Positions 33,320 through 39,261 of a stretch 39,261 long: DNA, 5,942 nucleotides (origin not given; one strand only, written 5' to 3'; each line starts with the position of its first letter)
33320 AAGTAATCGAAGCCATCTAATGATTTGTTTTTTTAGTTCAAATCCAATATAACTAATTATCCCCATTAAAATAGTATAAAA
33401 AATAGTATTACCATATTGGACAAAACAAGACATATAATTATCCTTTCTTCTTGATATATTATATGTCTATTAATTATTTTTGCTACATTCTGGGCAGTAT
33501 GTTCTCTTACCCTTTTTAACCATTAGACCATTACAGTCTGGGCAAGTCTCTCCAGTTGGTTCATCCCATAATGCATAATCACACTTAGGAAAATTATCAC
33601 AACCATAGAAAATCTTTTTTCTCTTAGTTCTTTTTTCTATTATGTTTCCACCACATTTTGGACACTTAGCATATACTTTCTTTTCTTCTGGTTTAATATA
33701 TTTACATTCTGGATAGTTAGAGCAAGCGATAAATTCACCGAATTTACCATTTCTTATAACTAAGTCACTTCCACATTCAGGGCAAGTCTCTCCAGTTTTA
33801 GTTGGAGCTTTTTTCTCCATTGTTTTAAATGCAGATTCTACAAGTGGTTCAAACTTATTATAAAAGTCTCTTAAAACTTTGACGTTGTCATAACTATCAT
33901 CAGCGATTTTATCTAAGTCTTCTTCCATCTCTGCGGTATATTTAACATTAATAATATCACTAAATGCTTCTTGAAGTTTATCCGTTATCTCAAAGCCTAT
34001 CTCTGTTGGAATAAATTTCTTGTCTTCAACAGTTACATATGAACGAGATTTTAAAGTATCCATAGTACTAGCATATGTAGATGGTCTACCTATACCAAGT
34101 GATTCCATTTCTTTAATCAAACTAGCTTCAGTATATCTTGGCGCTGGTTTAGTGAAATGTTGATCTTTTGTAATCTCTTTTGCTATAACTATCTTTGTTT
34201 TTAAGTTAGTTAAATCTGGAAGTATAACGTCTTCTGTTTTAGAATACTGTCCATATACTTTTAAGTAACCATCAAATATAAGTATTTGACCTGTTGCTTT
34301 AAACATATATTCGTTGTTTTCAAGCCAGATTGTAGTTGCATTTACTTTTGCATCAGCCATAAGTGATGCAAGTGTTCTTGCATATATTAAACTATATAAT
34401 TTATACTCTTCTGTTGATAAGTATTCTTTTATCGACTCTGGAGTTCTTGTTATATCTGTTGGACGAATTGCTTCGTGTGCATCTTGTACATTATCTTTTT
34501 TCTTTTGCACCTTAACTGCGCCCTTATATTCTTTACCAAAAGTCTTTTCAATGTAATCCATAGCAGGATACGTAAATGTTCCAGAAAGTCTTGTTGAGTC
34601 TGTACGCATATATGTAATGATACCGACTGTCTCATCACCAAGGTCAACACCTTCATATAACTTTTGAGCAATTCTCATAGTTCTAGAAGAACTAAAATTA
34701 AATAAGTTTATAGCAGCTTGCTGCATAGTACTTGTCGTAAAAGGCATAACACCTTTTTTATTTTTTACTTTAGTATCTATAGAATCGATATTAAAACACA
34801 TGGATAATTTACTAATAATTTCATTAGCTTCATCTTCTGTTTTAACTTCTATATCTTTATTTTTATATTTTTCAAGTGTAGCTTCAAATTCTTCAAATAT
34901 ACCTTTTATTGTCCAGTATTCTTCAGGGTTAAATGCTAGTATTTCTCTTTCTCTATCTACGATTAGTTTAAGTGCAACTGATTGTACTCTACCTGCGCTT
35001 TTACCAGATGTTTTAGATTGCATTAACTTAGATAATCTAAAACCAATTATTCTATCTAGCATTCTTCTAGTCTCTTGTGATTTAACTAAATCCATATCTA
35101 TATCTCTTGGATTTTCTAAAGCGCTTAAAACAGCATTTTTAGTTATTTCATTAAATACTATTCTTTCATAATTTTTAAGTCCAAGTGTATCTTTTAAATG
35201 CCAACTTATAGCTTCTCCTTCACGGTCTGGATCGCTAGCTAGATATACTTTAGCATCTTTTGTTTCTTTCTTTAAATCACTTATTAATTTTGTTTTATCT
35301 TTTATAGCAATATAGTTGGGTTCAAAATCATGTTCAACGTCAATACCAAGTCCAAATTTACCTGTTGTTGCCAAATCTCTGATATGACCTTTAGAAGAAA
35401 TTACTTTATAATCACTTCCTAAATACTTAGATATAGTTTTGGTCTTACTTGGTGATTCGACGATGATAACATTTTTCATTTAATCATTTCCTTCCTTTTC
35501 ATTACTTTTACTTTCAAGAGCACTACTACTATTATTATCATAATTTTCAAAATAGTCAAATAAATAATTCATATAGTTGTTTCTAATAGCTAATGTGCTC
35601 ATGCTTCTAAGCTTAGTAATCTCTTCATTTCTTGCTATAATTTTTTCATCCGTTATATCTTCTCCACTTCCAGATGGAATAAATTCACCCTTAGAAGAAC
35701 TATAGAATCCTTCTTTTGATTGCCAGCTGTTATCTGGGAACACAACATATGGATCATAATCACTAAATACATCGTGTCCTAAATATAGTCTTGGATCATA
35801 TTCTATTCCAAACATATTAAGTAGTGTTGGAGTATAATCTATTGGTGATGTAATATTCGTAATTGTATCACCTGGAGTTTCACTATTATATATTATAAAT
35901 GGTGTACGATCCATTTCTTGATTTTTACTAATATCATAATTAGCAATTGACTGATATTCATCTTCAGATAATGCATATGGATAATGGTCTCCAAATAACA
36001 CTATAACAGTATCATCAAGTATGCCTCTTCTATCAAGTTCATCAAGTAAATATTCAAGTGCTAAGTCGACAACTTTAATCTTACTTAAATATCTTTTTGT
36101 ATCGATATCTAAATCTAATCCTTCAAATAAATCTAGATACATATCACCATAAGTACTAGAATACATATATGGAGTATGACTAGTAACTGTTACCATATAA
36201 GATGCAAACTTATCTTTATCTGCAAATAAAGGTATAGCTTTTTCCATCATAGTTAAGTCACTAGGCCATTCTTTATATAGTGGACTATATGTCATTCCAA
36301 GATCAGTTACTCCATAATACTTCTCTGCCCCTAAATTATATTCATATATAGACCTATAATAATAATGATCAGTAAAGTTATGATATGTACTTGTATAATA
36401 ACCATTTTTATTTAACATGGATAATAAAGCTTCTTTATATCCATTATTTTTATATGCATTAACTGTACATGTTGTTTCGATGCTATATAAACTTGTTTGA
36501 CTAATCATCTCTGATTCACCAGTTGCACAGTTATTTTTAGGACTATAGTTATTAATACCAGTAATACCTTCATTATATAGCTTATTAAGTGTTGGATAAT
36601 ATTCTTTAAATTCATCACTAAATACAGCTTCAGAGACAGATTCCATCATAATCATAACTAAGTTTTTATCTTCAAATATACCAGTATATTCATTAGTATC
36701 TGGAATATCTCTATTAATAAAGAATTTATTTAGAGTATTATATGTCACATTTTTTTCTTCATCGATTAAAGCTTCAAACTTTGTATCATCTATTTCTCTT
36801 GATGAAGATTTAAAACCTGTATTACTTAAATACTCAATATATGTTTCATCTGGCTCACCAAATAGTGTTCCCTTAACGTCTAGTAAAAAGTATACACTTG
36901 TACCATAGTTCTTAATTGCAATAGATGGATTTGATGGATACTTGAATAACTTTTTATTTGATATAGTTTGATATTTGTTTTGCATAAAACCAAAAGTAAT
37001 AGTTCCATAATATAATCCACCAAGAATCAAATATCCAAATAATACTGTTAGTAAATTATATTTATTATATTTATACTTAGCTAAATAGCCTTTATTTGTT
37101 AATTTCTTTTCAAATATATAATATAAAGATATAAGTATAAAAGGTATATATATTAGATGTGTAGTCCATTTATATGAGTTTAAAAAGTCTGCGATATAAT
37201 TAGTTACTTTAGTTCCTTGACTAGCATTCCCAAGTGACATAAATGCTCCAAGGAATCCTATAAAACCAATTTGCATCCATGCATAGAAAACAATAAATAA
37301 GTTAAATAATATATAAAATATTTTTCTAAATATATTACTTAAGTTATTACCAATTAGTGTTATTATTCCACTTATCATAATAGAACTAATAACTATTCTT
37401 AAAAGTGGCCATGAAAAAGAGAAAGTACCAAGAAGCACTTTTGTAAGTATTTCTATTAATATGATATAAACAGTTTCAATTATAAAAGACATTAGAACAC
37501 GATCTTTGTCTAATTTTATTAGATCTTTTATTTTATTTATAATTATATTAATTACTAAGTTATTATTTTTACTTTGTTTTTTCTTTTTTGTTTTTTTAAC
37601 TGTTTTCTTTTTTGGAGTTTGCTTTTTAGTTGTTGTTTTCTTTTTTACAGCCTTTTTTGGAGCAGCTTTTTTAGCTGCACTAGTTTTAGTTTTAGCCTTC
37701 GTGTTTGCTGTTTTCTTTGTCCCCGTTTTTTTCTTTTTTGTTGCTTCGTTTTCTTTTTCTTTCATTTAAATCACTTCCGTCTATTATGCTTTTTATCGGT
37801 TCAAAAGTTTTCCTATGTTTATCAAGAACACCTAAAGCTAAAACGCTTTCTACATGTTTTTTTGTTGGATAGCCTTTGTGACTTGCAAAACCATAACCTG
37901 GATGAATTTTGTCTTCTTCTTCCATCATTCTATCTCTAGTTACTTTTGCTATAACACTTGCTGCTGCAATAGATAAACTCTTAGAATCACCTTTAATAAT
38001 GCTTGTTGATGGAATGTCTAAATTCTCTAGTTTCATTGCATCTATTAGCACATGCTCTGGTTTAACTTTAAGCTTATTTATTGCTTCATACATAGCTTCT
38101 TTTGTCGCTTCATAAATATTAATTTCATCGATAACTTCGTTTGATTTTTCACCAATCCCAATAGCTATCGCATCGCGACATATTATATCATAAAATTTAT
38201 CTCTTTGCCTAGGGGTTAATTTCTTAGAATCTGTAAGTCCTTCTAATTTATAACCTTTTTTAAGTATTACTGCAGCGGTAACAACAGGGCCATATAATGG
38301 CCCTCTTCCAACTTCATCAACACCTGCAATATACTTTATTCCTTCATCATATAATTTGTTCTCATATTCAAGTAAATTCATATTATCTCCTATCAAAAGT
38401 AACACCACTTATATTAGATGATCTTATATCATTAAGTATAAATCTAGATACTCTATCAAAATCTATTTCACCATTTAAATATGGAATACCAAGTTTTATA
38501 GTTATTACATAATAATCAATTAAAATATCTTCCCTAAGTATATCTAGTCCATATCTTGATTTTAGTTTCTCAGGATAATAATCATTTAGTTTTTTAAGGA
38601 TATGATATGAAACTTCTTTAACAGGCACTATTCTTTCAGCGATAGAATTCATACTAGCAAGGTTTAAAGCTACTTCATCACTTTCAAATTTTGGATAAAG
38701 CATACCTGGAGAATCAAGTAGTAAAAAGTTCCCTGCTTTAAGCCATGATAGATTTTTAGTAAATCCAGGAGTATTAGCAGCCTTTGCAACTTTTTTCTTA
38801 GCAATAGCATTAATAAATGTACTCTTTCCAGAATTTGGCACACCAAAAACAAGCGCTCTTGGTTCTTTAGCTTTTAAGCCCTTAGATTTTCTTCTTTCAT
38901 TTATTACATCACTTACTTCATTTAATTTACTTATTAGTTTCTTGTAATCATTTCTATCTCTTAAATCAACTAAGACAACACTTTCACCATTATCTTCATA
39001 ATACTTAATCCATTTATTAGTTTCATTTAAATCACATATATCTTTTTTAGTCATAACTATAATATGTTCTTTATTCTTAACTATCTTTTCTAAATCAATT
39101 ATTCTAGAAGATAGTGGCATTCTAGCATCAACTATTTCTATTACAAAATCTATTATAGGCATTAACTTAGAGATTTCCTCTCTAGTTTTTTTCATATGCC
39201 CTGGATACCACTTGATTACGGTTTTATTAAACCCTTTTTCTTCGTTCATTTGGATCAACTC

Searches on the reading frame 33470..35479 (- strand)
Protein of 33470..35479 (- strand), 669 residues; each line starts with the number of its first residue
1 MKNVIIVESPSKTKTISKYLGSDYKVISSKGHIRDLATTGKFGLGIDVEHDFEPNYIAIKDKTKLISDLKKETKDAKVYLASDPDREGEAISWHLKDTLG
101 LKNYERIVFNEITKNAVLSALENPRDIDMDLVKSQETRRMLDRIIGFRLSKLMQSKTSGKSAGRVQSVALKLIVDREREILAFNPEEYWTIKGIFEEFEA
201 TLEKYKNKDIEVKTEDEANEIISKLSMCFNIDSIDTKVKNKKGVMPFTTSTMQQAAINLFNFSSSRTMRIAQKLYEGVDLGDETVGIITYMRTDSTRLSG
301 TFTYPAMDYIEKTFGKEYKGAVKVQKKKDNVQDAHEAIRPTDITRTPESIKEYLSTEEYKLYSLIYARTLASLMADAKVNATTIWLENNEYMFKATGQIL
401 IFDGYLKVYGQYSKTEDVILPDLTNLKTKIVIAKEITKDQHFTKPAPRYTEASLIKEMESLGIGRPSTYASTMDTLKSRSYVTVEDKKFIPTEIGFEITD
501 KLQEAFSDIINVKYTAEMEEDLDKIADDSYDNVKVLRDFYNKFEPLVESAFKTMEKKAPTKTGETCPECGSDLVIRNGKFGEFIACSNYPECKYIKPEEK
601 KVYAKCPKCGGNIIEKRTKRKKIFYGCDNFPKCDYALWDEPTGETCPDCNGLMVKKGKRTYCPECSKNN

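Call 6: search_protein_families(library=pfam, proteins=[window:33470-35479:-], max_evalue=0.01)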
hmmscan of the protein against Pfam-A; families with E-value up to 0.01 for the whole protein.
window:33470-35479:- (669 aa): 5 families
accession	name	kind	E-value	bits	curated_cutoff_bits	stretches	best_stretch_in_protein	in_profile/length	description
PF01131.25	Topoisom_bac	-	6.2e-120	401.4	35.1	1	127-536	2-410/411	DNA topoisomerase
PF01396.24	Zn_ribbon_Top1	-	6.4e-33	112.7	32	2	563-600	1-38/39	Topoisomerase DNA binding C4 zinc finger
PF01751.28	Toprim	-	3.5e-20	72.4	23.1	1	4-112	2-96/96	Toprim domain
PF06677.18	Auto_anti-p27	-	8.3e-05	23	24.1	1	642-665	14-39/40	Sjogren's syndrome/scleroderma autoantigen 1 (Autoantigen p27)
PF02150.21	Zn_ribbon_RPB9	-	0.0012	19.1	25.2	0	566-599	4-34/36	RNA polymerases M/15 Kd subunit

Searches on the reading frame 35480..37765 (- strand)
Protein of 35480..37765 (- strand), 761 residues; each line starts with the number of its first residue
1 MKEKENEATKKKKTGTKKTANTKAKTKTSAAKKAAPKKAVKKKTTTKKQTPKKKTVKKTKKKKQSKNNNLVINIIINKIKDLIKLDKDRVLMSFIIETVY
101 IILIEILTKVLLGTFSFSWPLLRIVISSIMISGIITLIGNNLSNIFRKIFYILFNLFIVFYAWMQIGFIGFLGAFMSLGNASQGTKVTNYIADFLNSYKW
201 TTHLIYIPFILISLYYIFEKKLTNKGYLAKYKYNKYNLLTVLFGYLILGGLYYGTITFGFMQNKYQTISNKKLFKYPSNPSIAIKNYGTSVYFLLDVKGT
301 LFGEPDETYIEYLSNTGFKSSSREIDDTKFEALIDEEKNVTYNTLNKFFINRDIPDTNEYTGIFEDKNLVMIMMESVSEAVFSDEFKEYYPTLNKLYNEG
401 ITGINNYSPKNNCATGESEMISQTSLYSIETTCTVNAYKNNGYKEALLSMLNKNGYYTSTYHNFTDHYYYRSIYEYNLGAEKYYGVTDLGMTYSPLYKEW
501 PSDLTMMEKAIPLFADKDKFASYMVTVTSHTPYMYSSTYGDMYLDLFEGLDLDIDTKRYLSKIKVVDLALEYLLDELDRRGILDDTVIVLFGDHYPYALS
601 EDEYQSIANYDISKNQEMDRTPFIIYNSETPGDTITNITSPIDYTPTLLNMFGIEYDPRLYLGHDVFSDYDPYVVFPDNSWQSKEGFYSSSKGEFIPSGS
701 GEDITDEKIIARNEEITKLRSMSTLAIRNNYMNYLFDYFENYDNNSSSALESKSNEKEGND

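Call 6: search_protein_families(library=pfam, proteins=[window:35480-37765:-], max_evalue=0.01)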
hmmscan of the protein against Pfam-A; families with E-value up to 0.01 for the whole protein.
window:35480-37765:- (761 aa): 4 families
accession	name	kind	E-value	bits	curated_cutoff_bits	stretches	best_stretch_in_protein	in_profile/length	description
PF00884.28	Sulfatase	-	1.2e-28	100.7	25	1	367-654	1-301/301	Sulfatase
PF01663.27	Phosphodiest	-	0.00035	20.7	23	1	557-601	182-226/342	Type I phosphodiesterase / nucleotide pyrophosphatase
PF07394.17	DUF1501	-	0.0025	17.5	27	1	561-593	266-298/390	Protein of unknown function (DUF1501)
PF02995.22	DUF229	-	0.0031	16.7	25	1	504-594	278-341/496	Protein of unknown function (DUF229)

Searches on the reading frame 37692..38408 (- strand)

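Call 66: search_protein_families(library=pfam, proteins=[window:37692-38408:-], max_evalue=0.01)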
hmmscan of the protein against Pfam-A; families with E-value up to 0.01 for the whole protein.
window:37692-38408:- (238 aa): 1 family
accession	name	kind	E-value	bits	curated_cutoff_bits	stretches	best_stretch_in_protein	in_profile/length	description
PF01351.25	RNase_HII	-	3.6e-43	148.2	25.8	1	28-202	1-196/199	Ribonuclease HII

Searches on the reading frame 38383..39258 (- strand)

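Call 66: search_protein_families(library=pfam, proteins=[window:38383-39258:-], max_evalue=0.01)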
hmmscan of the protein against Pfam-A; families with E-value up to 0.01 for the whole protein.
window:38383-39258:- (291 aa): 5 families
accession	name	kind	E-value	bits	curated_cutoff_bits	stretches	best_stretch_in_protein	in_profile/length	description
PF01926.29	MMR_HSR1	-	4.3e-14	53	21.9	1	135-215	2-84/113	50S ribosome-binding GTPase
PF03193.22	RsgA_GTPase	-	8.9e-06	26.1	30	1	62-114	53-106/174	RsgA GTPase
PF02421.24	FeoB_N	-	3.3e-05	23.9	27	1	136-187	4-58/156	Ferrous iron transport protein B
PF00025.27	Arf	-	0.00018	21.5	22.3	1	127-169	9-51/174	ADP-ribosylation factor family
PF00350.29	Dynamin_N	-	0.00098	19.6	27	1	136-160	2-26/168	Dynamin family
